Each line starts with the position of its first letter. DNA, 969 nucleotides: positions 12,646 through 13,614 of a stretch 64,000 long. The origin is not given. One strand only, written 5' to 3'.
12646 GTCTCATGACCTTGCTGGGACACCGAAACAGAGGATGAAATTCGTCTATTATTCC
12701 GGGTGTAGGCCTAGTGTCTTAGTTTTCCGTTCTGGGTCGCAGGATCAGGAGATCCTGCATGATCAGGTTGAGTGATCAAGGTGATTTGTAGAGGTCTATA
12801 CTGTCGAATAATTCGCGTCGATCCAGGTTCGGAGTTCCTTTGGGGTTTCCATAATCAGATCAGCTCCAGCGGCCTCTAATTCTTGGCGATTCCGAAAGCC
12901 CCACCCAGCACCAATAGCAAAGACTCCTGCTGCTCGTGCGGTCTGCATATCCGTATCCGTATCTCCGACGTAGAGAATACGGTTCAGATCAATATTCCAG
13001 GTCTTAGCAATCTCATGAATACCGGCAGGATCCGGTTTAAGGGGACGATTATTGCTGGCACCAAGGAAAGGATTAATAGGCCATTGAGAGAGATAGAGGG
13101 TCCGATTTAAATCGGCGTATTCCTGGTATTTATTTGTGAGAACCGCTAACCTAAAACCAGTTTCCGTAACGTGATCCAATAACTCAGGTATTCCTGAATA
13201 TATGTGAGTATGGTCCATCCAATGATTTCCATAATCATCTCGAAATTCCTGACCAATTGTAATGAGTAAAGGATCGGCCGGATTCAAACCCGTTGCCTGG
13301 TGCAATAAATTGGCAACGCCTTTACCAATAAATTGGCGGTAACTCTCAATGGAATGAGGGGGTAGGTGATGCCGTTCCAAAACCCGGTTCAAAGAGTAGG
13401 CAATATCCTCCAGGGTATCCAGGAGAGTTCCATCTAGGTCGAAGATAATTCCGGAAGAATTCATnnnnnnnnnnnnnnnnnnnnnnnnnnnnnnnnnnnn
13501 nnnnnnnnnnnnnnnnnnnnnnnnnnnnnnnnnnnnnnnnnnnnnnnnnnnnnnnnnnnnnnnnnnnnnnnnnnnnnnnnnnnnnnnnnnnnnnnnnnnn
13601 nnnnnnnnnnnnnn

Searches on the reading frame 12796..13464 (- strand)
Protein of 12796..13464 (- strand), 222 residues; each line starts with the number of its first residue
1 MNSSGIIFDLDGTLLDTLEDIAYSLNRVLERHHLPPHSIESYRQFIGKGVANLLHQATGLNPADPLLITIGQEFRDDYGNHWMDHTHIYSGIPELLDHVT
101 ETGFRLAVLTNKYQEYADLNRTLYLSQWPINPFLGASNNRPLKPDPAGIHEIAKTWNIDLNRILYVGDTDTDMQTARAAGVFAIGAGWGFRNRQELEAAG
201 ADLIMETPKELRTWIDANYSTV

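Call 4: search_protein_families(library=pfam, proteins=[window:12796-13464:-], max_evalue=0.01)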
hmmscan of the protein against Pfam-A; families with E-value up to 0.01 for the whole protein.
window:12796-13464:- (222 aa): 5 families
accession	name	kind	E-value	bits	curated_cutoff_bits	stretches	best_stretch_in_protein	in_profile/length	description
PF13419.12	HAD_2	-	3.8e-32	112.3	23.8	1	6-185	1-177/178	Haloacid dehalogenase-like hydrolase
PF00702.32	Hydrolase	-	8.1e-20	72.5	26.4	1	5-180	3-191/191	haloacid dehalogenase-like hydrolase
PF13242.12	Hydrolase_like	-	4.3e-07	30.2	22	1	143-204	4-68/75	HAD-hyrolase-like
PF12710.13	HAD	-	8.3e-07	30.1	27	1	6-117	1-115/189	haloacid dehalogenase-like hydrolase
PF08282.18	Hydrolase_3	-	0.0002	21.6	20.9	0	6-31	1-26/255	haloacid dehalogenase-like hydrolase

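Call 5: search_protein_families(library=ncbifam, proteins=[window:12796-13464:-], max_evalue=0.01)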
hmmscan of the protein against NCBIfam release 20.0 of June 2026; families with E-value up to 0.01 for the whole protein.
window:12796-13464:- (222 aa): 38 families (the best 25 are shown)
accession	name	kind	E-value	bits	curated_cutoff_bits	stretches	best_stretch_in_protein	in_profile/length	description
NF009695.0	PRK13222.1-2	equivalog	6.6e-37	127.2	225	1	6-216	9-223/226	phosphoglycolate phosphatase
TIGR01449.2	PGP_bact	equivalog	2.9e-32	111.9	180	1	6-212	1-210/213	phosphoglycolate phosphatase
NF009696.0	PRK13222.1-3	equivalog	7.2e-25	88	359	1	4-217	4-218/223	N-acetylmuramic acid 6-phosphate phosphatase MupP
NF009700.0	PRK13226.1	equivalog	1.8e-21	76.9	342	1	6-212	15-221/229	phosphoglycolate phosphatase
NF009698.0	PRK13223.1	equivalog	5.1e-21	75.1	466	1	6-207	16-221/272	phosphoglycolate phosphatase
NF009697.0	PRK13222.1-4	equivalog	3.2e-20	72.5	327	1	4-216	8-223/232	phosphoglycolate phosphatase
NF009804.0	PRK13288.1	equivalog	1.2e-19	70.7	218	1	4-213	4-208/215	pyrophosphatase PpaX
TIGR01454.1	AHBA_synth_RP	hypoth_equivalog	2.1e-18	66.7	246.65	1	6-216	1-204/205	AHBA synthesis associated protein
NF009694.0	PRK13222.1-1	equivalog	3.6e-16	59.2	415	2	73-212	97-236/252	phosphoglycolate phosphatase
NF009699.0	PRK13225.1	equivalog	4.4e-12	46.1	368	1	5-211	64-263/273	phosphoglycolate phosphatase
TIGR01662.1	HAD-SF-IIIA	subfamily_domain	1.2e-11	44.8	44.6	1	83-181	21-133/141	HAD-IIIA family hydrolase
TIGR01549.1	HAD-SF-IA-v1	subfamily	1.2e-10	42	23.3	1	102-180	75-149/149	HAD-IA family hydrolase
TIGR03351.1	PhnX-like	hypoth_equivalog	3.4e-09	37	218.9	1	6-211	4-215/220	phosphonatase-like hydrolase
TIGR01656.1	Histidinol-ppas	subfamily_domain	6.8e-09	35.8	84.15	1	140-184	100-143/149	histidinol-phosphate phosphatase domain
NF053653.1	InDiPhoBT2121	equivalog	1.3e-07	31.4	245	1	6-213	4-213/216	inorganic diphosphatase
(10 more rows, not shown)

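Call 55: list_cluster_members(proteins=[P0001, window:12796-13464:-, window:13461-15038:-])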
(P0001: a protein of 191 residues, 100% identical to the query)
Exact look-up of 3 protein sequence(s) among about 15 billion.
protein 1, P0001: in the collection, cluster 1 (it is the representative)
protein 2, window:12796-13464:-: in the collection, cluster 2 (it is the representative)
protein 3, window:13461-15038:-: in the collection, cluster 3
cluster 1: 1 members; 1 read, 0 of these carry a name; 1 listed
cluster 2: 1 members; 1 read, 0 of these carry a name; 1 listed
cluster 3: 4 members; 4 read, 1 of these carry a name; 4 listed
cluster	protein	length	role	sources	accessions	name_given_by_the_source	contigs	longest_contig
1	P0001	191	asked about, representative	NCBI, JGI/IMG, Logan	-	-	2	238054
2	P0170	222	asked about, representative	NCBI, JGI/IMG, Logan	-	-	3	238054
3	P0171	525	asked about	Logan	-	-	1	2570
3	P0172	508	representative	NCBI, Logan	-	-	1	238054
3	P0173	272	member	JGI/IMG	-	cholesterol oxidase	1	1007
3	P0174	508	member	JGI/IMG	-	-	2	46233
